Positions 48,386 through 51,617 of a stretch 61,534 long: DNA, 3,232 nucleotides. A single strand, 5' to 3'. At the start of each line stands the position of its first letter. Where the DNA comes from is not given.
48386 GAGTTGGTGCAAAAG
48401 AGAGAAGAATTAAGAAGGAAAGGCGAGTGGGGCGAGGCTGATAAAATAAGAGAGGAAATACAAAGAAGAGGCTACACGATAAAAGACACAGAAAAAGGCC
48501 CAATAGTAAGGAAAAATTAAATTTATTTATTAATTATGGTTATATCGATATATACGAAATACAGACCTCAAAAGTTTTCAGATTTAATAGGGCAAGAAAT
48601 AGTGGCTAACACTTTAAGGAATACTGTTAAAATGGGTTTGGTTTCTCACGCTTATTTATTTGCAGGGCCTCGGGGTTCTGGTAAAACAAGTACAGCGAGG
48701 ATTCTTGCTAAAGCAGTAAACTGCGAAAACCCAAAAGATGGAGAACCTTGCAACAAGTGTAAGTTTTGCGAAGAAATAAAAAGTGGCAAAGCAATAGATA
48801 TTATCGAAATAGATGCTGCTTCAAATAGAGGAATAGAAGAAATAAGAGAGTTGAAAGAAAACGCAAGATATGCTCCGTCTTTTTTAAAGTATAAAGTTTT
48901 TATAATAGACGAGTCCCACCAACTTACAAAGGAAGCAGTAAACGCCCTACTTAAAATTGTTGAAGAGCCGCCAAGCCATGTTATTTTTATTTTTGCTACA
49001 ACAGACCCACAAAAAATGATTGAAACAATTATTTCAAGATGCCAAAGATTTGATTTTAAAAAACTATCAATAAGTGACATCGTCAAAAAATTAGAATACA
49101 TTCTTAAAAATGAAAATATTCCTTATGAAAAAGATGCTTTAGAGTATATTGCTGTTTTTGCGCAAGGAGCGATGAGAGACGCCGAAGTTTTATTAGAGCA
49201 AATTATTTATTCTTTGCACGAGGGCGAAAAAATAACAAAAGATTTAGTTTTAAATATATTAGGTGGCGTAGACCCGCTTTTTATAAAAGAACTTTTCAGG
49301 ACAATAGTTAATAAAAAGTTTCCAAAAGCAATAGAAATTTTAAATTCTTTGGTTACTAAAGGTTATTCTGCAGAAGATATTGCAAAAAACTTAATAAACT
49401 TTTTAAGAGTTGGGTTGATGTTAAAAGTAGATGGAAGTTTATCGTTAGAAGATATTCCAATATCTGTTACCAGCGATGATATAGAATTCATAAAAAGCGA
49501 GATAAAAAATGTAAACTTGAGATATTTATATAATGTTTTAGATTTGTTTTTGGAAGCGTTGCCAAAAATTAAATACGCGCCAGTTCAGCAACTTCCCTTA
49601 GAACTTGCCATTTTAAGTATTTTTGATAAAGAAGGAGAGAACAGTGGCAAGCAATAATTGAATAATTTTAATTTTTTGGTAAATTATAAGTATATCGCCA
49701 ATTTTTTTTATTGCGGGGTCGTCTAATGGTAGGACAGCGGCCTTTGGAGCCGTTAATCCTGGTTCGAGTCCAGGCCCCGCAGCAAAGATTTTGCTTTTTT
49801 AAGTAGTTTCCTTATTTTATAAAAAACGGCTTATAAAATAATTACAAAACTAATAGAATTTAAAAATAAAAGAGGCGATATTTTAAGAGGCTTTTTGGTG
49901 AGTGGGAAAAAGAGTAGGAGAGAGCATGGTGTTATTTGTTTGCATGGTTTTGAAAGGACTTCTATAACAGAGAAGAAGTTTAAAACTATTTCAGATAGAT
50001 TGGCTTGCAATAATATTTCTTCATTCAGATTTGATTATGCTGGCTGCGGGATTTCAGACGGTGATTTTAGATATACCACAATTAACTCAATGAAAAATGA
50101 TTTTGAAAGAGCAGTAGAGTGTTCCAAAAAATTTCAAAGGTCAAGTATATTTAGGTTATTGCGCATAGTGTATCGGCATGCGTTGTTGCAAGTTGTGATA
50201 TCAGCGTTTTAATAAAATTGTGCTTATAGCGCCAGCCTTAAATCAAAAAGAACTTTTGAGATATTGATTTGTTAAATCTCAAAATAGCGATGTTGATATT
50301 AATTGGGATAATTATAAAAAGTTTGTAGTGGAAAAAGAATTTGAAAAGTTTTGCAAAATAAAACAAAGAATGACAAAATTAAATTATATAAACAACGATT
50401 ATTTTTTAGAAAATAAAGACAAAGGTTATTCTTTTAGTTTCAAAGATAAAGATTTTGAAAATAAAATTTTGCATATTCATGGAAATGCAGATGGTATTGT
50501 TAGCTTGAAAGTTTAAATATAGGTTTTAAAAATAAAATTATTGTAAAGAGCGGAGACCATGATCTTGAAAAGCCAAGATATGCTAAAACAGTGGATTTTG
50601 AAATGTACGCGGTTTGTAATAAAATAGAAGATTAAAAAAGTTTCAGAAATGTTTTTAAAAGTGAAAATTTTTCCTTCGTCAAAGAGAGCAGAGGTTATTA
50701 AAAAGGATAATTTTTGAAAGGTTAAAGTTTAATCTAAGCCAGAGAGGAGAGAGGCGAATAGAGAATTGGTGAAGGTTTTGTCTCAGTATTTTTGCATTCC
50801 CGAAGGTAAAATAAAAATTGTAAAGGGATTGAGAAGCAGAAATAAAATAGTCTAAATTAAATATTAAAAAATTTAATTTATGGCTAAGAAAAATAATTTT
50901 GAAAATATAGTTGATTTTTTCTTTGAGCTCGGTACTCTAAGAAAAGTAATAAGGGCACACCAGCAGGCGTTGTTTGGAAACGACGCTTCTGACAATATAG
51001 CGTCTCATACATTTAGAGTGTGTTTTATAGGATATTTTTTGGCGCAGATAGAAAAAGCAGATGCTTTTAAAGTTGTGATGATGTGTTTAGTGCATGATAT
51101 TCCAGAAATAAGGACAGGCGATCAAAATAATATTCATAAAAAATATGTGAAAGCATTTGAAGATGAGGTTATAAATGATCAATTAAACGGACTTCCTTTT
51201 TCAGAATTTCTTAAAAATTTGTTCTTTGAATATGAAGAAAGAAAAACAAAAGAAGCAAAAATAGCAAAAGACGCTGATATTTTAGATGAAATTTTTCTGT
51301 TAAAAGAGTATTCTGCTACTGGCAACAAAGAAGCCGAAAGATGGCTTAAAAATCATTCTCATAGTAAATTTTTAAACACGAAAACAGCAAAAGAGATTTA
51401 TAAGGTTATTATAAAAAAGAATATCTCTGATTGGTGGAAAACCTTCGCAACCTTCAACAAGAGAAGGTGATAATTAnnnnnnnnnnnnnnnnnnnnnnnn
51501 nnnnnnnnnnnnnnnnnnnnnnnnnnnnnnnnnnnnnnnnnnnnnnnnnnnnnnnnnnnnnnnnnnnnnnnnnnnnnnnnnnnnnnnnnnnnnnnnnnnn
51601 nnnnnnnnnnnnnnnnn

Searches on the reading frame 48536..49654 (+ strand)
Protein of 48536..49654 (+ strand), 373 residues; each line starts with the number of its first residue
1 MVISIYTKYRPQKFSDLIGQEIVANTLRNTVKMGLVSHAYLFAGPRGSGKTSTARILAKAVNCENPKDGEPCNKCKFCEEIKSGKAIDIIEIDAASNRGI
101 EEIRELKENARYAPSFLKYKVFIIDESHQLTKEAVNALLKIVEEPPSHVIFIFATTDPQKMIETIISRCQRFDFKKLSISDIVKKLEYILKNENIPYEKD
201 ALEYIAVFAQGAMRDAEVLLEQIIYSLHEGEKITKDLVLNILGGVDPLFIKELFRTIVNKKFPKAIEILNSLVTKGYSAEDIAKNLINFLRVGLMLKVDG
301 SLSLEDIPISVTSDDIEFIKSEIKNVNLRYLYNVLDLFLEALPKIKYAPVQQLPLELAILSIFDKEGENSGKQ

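Call 17: search_protein_families(library=pfam, proteins=[window:48536-49654:+], max_evalue=0.01)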
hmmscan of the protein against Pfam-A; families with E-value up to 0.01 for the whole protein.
window:48536-49654:+ (373 aa): 15 families
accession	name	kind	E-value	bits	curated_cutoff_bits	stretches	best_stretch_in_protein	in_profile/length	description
PF13177.12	DNA_pol3_delta2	-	3.7e-48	164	27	1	20-177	2-160/161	DNA polymerase III, delta subunit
PF00004.35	AAA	-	2.8e-14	54.1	21.2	1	41-172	2-126/131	ATPase family associated with various cellular activities (AAA)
PF22608.2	DNAX_ATPase_lid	-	4.1e-12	46.1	27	1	182-224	2-44/49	DNA polymerase III clamp loader subunit, ATPase lid domain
PF08542.16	Rep_fac_C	-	3.2e-08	34.3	23.6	1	247-290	3-47/88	Replication factor C C-terminal domain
PF12169.13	DNA_pol3_gamma3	-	5.7e-07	29.8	24.4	1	234-361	2-126/143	DNA polymerase III subunits gamma and tau domain III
PF05496.18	RuvB_N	-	1.9e-06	28.1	27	1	10-64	2-60/159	Holliday junction DNA helicase RuvB P-loop domain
PF13401.12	AAA_22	-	3.5e-05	24.6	27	1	41-153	9-120/130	AAA domain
PF07724.20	AAA_2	-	0.00027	21.5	27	1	40-144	6-101/166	AAA domain (Cdc48 subfamily)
PF04851.21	ResIII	-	0.0003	21.2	22.5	0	85-143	100-151/164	Type III restriction enzyme, res subunit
PF07728.20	AAA_5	-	0.00072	20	22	1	41-145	3-93/139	AAA domain (dynein-related subfamily)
PF21960.2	RCF1-5-like_lid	-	0.0014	18.9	27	1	185-221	2-39/43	RCF1/5-like, AAA+ ATPase lid domain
PF16193.11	AAA_assoc_2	-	0.0016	19.1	34.3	1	192-242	2-55/81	AAA C-terminal domain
PF13604.12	AAA_30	-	0.0017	18.6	27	1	41-152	22-122/191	AAA domain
PF13245.12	AAA_19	-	0.0033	18.1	25.1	0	31-152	5-123/134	AAA domain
PF13173.12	AAA_14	-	0.0049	17.3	27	0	39-150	4-94/129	AAA domain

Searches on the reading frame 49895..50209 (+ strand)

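Call 17: search_protein_families(library=pfam, proteins=[window:49895-50209:+], max_evalue=0.01)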
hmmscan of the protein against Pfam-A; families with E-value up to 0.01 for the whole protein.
window:49895-50209:+ (105 aa): 1 family
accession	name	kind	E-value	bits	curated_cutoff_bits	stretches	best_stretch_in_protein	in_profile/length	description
PF12146.15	Hydrolase_4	-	0.0025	17.6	27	1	13-78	7-70/239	Serine aminopeptidase, S33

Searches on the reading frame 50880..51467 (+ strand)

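Call 17: search_protein_families(library=pfam, proteins=[window:50880-51467:+], max_evalue=0.01)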
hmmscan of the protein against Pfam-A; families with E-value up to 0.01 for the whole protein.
window:50880-51467:+ (196 aa): 3 families
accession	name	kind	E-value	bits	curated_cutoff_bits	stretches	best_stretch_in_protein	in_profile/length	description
PF13023.12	HD_3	-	8.1e-26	91.3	22.5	1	18-163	2-153/165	HD domain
PF12917.13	YfbR-like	-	4.7e-12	46.4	25.9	1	13-156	2-156/182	5'-deoxynucleotidase YfbR-like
PF01966.28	HD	-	2.3e-09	38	22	1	41-136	2-114/116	HD domain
